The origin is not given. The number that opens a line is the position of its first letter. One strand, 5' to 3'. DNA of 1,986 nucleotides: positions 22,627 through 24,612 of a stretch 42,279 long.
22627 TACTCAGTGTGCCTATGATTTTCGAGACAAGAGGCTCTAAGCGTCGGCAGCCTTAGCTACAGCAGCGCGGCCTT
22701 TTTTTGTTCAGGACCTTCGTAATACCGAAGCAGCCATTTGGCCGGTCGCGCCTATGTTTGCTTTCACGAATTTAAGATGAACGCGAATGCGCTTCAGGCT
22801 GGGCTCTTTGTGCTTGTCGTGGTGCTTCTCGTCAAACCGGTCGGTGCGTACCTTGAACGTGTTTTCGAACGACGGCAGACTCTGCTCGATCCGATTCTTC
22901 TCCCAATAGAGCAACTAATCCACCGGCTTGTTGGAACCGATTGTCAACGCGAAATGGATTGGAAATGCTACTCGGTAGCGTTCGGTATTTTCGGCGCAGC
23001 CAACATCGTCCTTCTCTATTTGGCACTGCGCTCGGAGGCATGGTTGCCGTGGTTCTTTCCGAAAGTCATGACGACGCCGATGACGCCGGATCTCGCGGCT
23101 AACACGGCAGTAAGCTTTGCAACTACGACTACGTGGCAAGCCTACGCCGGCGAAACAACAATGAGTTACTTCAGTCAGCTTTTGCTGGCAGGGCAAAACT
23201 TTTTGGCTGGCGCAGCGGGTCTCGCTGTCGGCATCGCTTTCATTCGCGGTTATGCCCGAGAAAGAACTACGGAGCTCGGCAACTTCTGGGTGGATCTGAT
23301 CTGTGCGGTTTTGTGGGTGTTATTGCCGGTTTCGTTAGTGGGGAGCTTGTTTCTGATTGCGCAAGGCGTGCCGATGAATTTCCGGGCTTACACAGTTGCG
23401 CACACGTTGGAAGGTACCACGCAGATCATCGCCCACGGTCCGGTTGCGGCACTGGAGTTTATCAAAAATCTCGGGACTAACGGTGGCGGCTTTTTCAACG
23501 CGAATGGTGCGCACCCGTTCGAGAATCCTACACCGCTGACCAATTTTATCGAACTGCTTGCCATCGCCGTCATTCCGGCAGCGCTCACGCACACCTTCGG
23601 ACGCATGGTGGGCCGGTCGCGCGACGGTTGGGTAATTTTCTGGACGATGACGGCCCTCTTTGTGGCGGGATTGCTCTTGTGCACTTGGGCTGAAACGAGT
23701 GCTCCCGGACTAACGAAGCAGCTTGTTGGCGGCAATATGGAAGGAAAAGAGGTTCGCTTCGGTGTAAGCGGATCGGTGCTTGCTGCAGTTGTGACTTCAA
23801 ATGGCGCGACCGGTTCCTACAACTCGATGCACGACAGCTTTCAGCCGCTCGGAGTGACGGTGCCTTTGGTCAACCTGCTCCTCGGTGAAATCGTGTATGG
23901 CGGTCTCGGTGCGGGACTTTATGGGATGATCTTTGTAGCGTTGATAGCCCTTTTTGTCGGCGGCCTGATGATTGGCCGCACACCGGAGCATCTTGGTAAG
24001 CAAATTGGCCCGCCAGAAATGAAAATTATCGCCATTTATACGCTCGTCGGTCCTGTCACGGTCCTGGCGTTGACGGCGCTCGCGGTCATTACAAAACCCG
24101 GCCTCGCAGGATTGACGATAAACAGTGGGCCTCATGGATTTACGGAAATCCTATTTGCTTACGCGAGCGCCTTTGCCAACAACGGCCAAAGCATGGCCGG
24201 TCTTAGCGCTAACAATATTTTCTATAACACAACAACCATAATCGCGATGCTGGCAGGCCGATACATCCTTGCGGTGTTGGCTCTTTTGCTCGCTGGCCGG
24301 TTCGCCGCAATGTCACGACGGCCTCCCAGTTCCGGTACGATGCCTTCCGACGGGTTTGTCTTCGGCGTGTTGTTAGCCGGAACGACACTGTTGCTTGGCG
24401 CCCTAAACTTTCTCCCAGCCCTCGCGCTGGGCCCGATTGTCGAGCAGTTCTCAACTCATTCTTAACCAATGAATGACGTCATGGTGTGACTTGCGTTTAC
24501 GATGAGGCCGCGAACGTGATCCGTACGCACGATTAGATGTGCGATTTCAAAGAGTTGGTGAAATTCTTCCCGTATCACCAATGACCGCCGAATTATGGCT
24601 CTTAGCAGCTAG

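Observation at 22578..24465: Orphan KdpA paralog with three of four selectivity-filter loops rewritten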

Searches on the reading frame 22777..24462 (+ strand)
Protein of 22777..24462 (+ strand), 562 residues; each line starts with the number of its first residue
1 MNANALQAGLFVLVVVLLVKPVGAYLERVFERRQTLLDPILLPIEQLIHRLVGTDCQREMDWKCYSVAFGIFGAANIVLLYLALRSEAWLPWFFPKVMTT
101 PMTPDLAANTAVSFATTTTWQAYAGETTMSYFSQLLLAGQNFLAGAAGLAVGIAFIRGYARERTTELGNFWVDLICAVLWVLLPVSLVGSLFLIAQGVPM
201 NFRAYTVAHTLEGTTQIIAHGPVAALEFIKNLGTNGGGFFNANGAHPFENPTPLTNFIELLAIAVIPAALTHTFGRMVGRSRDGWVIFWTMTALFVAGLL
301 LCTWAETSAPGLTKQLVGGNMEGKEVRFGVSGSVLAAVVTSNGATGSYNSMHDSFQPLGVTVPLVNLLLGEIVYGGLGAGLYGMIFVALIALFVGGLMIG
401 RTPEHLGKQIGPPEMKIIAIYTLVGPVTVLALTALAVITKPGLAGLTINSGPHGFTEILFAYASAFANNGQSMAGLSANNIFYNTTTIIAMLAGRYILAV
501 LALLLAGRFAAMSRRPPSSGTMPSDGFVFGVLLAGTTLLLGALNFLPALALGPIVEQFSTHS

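Call 4: search_solved_structures(query=window:22777-24462:+, show_alignments=1)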
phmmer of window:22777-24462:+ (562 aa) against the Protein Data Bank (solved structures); distinct sequences matched with E-value up to 0.001: 3.
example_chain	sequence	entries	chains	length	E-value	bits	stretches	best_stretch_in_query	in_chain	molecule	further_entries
6hra_A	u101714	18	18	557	9.4e-142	476.6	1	8-558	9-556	Potassium-transporting ATPase potassium-binding subunit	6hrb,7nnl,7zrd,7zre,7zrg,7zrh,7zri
5mrw_A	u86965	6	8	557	3.2e-141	474.8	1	8-558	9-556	Potassium-transporting ATPase potassium-binding subunit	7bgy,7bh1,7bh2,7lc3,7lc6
7nnp_A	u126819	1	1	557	5.1e-141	474.2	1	8-558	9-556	Potassium-transporting ATPase potassium-binding subunit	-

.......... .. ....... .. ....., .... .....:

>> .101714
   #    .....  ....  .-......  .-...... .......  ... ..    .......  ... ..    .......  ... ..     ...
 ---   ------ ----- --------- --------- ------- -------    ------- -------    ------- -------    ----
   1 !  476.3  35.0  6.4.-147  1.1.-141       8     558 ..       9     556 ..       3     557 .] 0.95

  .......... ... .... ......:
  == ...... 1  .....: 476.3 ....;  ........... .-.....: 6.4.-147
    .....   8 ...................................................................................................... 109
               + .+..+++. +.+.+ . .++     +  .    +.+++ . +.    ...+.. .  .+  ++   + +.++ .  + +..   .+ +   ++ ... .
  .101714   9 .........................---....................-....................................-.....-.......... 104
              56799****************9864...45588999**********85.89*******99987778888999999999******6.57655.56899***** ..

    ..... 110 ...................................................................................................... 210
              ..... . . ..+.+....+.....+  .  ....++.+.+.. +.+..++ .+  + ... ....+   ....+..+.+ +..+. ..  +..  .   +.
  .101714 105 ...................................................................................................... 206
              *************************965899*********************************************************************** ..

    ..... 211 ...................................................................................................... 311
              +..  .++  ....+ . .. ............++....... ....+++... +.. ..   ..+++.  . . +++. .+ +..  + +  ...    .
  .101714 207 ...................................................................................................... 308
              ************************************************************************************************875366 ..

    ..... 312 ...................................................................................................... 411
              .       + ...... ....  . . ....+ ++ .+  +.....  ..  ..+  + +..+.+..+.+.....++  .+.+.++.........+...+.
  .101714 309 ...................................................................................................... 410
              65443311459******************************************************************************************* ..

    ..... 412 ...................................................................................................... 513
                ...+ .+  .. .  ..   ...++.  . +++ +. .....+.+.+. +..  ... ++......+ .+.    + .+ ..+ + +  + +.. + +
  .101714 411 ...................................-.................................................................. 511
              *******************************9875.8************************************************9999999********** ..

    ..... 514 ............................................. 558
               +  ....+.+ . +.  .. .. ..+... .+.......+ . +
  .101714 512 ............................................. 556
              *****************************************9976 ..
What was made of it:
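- On KdpA (TIGR00680 / PF03814): E. coli KdpA matches at E = 1e-141 (call 4).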

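Call 7: find_homologous_proteins(query=window:22777-24462:+, max_evalue=1e-50)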
Query window:22777-24462:+ (562 aa): 8000 proteins with E <= 1e-50 among 8000 candidates; the best 120 are listed.
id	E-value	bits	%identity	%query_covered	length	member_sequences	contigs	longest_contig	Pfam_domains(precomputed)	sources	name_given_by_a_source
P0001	0.0e+0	1224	100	100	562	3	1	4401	PF03814.22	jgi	-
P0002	0.0e+0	1223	99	100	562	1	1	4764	PF03814.22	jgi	-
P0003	0.0e+0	1159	94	100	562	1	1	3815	PF03814.22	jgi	-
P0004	0.0e+0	1090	88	100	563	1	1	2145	PF03814.22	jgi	jgi:potassium-transporting ATPase potassium-binding subunit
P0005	0.0e+0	1088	89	100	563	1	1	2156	PF03814.22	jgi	-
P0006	0.0e+0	1086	87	100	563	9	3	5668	PF03814.22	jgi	jgi:K+-transporting ATPase ATPase A chain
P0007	0.0e+0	1084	87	100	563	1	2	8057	PF03814.22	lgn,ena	-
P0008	0.0e+0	1078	87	100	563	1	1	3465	PF03814.22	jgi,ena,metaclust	metaclust:\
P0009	0.0e+0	1077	87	100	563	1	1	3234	PF03814.22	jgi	jgi:K+-transporting ATPase ATPase A chain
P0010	0.0e+0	1076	87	100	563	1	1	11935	PF03814.22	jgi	jgi:potassium-transporting ATPase potassium-binding subunit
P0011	0.0e+0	1075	87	100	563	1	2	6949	PF03814.22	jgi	jgi:K+-transporting ATPase ATPase A chain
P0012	0.0e+0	1073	86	100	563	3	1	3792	PF03814.22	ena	-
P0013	0.0e+0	1073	88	100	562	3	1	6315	PF03814.22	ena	-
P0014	0.0e+0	1072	87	100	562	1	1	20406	PF03814.22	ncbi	-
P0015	0.0e+0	1071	87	100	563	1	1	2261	PF03814.22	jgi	-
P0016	0.0e+0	1069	87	100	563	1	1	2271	PF03814.22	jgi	jgi:K+-transporting ATPase ATPase A chain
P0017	0.0e+0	1066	87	100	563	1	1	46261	PF03814.22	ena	-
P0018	0.0e+0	1064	86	100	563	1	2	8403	PF03814.22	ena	-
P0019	0.0e+0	1064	86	100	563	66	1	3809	PF03814.22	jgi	jgi:K+-transporting ATPase ATPase A chain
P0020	0.0e+0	1063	86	100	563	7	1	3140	PF03814.22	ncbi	-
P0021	0.0e+0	1062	86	100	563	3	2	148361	PF03814.22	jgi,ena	jgi:K+-transporting ATPase ATPase A chain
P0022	0.0e+0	1062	86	100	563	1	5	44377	PF03814.22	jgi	jgi:potassium-transporting ATPase potassium-binding subunit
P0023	0.0e+0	1061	86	100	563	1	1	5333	PF03814.22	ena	-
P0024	0.0e+0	1060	86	100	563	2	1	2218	PF03814.22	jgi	jgi:K+-transporting ATPase ATPase A chain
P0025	0.0e+0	1058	86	100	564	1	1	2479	PF03814.22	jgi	jgi:potassium-transporting ATPase potassium-binding subunit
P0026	0.0e+0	1058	87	100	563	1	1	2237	PF03814.22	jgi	jgi:K+-transporting ATPase ATPase A chain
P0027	0.0e+0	1058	85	100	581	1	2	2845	PF03814.22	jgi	-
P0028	0.0e+0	1057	85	100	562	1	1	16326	PF03814.22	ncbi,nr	ncbi:MAG TPA: potassium-transporting ATPase subunit KdpA [Candidatus Udaeobacter sp.]|nr:potassium-t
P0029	0.0e+0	1057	86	99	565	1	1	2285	PF03814.22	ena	-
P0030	0.0e+0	1056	86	100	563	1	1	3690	PF03814.22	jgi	jgi:potassium-transporting ATPase potassium-binding subunit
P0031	0.0e+0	1056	85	100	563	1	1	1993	PF03814.22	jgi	-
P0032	0.0e+0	1055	85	100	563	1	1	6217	PF03814.22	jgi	jgi:K+-transporting ATPase ATPase A chain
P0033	0.0e+0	1055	86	99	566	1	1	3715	PF03814.22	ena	-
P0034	0.0e+0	1055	85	100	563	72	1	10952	PF03814.22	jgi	jgi:potassium-transporting ATPase potassium-binding subunit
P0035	0.0e+0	1054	86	100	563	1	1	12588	PF03814.22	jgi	jgi:K+-transporting ATPase ATPase A chain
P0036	0.0e+0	1053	85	100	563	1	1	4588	PF03814.22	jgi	-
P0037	0.0e+0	1052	84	100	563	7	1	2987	PF03814.22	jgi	-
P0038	0.0e+0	1052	86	100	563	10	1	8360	PF03814.22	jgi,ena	-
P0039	0.0e+0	1051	85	100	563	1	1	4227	PF03814.22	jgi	-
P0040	0.0e+0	1051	85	100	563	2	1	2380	PF03814.22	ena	-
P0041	0.0e+0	1050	85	100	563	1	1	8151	PF03814.22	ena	-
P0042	0.0e+0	1049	84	100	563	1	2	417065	PF03814.22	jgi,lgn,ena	-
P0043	0.0e+0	1049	86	100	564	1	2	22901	PF03814.22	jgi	jgi:K+-transporting ATPase ATPase A chain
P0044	0.0e+0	1048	86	99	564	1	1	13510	PF03814.22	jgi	jgi:potassium-transporting ATPase potassium-binding subunit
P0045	0.0e+0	1048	84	100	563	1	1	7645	PF03814.22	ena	-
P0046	0.0e+0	1048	84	99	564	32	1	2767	PF03814.22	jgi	jgi:K+-transporting ATPase ATPase A chain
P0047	0.0e+0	1045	84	100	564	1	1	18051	PF03814.22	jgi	jgi:K+-transporting ATPase ATPase A chain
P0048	0.0e+0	1044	85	100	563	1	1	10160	PF03814.22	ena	-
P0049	0.0e+0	1044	85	100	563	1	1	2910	PF03814.22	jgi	-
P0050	0.0e+0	1044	85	100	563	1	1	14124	PF03814.22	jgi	jgi:K+-transporting ATPase ATPase A chain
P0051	0.0e+0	1044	84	100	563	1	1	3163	PF03814.22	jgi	jgi:K+-transporting ATPase ATPase A chain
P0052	0.0e+0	1044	84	100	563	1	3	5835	PF03814.22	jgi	jgi:K+-transporting ATPase ATPase A chain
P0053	0.0e+0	1042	84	100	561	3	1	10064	PF03814.22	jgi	jgi:K+-transporting ATPase ATPase A chain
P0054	0.0e+0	1041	84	100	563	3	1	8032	PF03814.22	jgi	jgi:K+-transporting ATPase ATPase A chain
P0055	0.0e+0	1040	84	99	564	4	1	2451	PF03814.22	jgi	jgi:K+-transporting ATPase ATPase A chain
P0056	0.0e+0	1039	83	100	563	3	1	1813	PF03814.22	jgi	jgi:K+-transporting ATPase ATPase A chain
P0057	0.0e+0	1039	85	100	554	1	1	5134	PF03814.22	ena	-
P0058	0.0e+0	1038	83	100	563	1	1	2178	PF03814.22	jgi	-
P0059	0.0e+0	1037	84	100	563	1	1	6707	PF03814.22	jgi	jgi:potassium-transporting ATPase potassium-binding subunit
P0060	0.0e+0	1036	83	99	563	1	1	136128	PF03814.22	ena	-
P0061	0.0e+0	1036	84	100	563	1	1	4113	PF03814.22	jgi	jgi:K+-transporting ATPase ATPase A chain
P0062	0.0e+0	1035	84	100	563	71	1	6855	PF03814.22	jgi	jgi:K+-transporting ATPase ATPase A chain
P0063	0.0e+0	1034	83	100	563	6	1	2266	PF03814.22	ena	-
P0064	0.0e+0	1032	83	100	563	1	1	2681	PF03814.22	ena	-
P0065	0.0e+0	1032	84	100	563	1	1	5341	PF03814.22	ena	-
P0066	0.0e+0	1030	83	100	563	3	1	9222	PF03814.22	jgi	jgi:K+-transporting ATPase ATPase A chain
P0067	0.0e+0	1030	83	100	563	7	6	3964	PF03814.22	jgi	jgi:K+-transporting ATPase ATPase A chain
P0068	0.0e+0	1029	83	100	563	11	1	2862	PF03814.22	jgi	-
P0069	0.0e+0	1029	83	100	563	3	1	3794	PF03814.22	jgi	jgi:K+-transporting ATPase ATPase A chain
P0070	0.0e+0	1029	82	99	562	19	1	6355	PF03814.22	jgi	jgi:K+-transporting ATPase ATPase A chain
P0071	0.0e+0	1028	84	99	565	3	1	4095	PF03814.22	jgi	jgi:K+-transporting ATPase ATPase A chain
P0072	0.0e+0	1027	82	99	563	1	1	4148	PF03814.22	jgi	jgi:potassium-transporting ATPase potassium-binding subunit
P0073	0.0e+0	1026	83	99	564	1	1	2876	PF03814.22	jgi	-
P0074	0.0e+0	1025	84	98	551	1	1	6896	PF03814.22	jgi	-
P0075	0.0e+0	1025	84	98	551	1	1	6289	PF03814.22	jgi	-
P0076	0.0e+0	1024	83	99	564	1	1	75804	PF03814.22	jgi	jgi:K+-transporting ATPase ATPase A chain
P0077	0.0e+0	1024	83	99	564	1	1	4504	PF03814.22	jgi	jgi:potassium-transporting ATPase potassium-binding subunit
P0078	0.0e+0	1024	83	99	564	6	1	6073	PF03814.22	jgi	jgi:K+-transporting ATPase ATPase A chain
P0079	0.0e+0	1024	83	100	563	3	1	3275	PF03814.22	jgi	jgi:K+-transporting ATPase ATPase A chain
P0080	0.0e+0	1023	83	100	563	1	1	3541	PF03814.22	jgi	jgi:potassium-transporting ATPase potassium-binding subunit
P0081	0.0e+0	1023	82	100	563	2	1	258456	PF03814.22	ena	-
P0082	0.0e+0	1023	84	98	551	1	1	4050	PF03814.22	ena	-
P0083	0.0e+0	1023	83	99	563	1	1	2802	PF03814.22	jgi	jgi:potassium-transporting ATPase potassium-binding subunit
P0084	0.0e+0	1023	83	99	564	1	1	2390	PF03814.22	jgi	jgi:K+-transporting ATPase ATPase A chain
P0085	0.0e+0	1023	83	99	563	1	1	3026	PF03814.22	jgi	jgi:K+-transporting ATPase ATPase A chain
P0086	0.0e+0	1023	82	98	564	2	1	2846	PF03814.22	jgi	-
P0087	0.0e+0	1022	82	100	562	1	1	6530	PF03814.22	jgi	jgi:K+-transporting ATPase ATPase A chain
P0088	0.0e+0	1022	82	100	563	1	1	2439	PF03814.22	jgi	jgi:K+-transporting ATPase ATPase A chain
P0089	0.0e+0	1022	83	98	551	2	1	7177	PF03814.22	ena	-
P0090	0.0e+0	1022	84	99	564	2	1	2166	PF03814.22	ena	-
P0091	0.0e+0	1021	82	100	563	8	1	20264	PF03814.22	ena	-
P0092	0.0e+0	1021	82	99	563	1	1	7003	PF03814.22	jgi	jgi:K+-transporting ATPase ATPase A chain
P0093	0.0e+0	1021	82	99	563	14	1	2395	PF03814.22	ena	-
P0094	0.0e+0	1020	83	100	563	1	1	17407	PF03814.22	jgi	jgi:potassium-transporting ATPase potassium-binding subunit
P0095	0.0e+0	1020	83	99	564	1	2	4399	PF03814.22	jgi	jgi:potassium-transporting ATPase potassium-binding subunit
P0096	0.0e+0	1020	83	100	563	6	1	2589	PF03814.22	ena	-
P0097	0.0e+0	1019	82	99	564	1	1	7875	PF03814.22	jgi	jgi:K+-transporting ATPase ATPase A chain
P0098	0.0e+0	1019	82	100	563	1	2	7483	PF03814.22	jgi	-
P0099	0.0e+0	1019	82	99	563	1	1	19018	PF03814.22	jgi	jgi:K+-transporting ATPase ATPase A chain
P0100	0.0e+0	1018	82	100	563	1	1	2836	PF03814.22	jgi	jgi:potassium-transporting ATPase potassium-binding subunit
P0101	0.0e+0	1017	83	98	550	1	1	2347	PF03814.22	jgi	-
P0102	0.0e+0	1017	83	99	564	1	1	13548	PF03814.22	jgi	jgi:potassium-transporting ATPase potassium-binding subunit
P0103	0.0e+0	1017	82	99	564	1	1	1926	PF03814.22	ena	-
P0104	0.0e+0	1017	82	99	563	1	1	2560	PF03814.22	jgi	jgi:K+-transporting ATPase ATPase A chain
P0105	0.0e+0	1017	82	99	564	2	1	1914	PF03814.22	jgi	jgi:K+-transporting ATPase ATPase A chain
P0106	0.0e+0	1016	82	100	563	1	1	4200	PF03814.22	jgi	jgi:K+-transporting ATPase ATPase A chain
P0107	0.0e+0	1015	82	99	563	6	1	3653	PF03814.22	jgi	jgi:potassium-transporting ATPase potassium-binding subunit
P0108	0.0e+0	1015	82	100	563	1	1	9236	PF03814.22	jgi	jgi:K+-transporting ATPase ATPase A chain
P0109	0.0e+0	1015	81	100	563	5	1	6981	PF03814.22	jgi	jgi:K+-transporting ATPase ATPase A chain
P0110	0.0e+0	1015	82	99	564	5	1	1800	PF03814.22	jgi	jgi:potassium-transporting ATPase potassium-binding subunit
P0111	0.0e+0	1014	83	99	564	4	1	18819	PF03814.22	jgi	jgi:K+-transporting ATPase ATPase A chain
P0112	0.0e+0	1014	82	99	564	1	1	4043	PF03814.22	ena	-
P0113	0.0e+0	1014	82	100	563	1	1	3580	PF03814.22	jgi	jgi:K+-transporting ATPase ATPase A chain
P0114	0.0e+0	1013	82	99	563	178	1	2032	PF03814.22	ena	-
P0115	0.0e+0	1012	82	100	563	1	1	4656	PF03814.22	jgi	jgi:potassium-transporting ATPase potassium-binding subunit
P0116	0.0e+0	1012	83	97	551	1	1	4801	PF03814.22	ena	-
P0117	0.0e+0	1011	82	100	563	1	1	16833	PF03814.22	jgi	jgi:K+-transporting ATPase ATPase A chain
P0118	1.5e-298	1009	81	99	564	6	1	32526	PF03814.22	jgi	jgi:K+-transporting ATPase ATPase A chain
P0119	1.6e-298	1009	81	99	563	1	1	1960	PF03814.22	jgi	-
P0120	2.1e-298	1009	82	99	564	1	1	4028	PF03814.22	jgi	jgi:K+-transporting ATPase ATPase A chain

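Call 8: search_protein_families(library=pfam, proteins=[window:22777-24462:+], max_evalue=0.01)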
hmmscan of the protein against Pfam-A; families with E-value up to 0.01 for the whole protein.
window:22777-24462:+ (562 aa): 1 family
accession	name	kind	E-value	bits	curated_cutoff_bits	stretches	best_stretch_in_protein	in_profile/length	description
PF03814.21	KdpA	-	6.7e-202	671.9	22.6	1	10-558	2-548/548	Potassium-transporting ATPase A subunit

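Call 10: find_encoding_contigs(protein=P0042, flank=10000, max_places=2)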
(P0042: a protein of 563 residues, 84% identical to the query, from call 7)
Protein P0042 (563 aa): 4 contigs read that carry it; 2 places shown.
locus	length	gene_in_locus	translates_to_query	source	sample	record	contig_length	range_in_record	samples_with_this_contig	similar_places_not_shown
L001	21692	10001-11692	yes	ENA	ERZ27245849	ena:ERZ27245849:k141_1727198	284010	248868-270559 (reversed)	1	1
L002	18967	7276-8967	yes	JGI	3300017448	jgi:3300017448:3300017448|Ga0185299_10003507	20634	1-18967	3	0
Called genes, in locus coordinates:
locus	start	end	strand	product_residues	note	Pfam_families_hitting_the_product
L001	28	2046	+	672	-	PF05231:MASE1, PF00512:HisKA, PF02518:HATPase_c, PF00072:Response_reg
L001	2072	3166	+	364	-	PF01938:TRAM (weak), PF05958:tRNA_U5-meth_tr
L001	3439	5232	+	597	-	PF03814:KdpA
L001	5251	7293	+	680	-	PF00122:E1-E2_ATPase, PF00702:Hydrolase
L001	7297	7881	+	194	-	PF02669:KdpC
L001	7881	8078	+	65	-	-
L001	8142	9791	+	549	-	PF07642:BBP2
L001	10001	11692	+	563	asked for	PF03814:KdpA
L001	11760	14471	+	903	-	PF02702:KdpD, PF13493:DUF4118, PF13492:GAF_3 (weak), PF00512:HisKA (weak), PF02518:HATPase_c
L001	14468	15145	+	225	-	PF00072:Response_reg, PF00486:Trans_reg_C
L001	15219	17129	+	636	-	PF13520:AA_permease_2, PF00582:Usp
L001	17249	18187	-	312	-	-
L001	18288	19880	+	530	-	PF00389:2-Hacid_dh, PF02826:2-Hacid_dh_C, PF19304:PGDH_inter, PF01842:ACT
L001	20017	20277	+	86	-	PF04226:Transgly_assoc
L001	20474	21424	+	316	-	PF00892:EamA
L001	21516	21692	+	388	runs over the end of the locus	PF01988:VIT1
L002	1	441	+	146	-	?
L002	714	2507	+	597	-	PF03814:KdpA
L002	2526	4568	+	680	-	PF00122:E1-E2_ATPase, PF00702:Hydrolase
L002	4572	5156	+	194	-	PF02669:KdpC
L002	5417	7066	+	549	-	PF07642:BBP2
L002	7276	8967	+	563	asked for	PF03814:KdpA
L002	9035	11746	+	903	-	PF02702:KdpD, PF13493:DUF4118, PF13492:GAF_3 (weak), PF00512:HisKA (weak), PF02518:HATPase_c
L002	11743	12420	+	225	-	PF00072:Response_reg, PF00486:Trans_reg_C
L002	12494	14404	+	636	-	PF13520:AA_permease_2, PF00582:Usp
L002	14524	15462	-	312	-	-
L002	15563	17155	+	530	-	PF00389:2-Hacid_dh, PF02826:2-Hacid_dh_C, PF19304:PGDH_inter, PF01842:ACT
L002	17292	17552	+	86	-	PF04226:Transgly_assoc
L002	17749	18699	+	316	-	PF00892:EamA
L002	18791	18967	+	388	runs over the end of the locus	PF01988:VIT1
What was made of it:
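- Checked: The order kdpA-B-C-porin-kdpA2-kdpD-E is conserved in related contigs (call 10).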

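Call 22: search_protein_representatives(protein=window:22777-24462:+)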
Query: 562 residues. Proteins with E-value up to 0.001 (for the whole library): 10642; up to 1e-10: 6239; up to 1e-30: 1620. The best 150 are listed.
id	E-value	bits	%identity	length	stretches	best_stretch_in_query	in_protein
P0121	7.7e-221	750.9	65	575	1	4-557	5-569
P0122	2.3e-185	633.8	57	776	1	7-559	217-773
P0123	2.0e-157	541.6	49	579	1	6-561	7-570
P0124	2.0e-152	525.1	62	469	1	4-402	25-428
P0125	3.7e-151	520.9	48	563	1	4-557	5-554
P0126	1.9e-148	511.9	51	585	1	3-557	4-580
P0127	7.5e-144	496.8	45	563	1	5-558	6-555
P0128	9.4e-138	476.6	49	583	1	5-561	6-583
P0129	3.0e-136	471.7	46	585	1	8-557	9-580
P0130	4.1e-136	471.2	44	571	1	8-558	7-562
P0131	2.7e-135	468.5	45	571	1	10-560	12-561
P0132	1.7e-134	465.9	48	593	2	214-557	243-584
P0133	9.6e-130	450.2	45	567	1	6-561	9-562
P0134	1.7e-129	449.4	43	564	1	11-558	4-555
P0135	4.8e-128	444.6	46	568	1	7-558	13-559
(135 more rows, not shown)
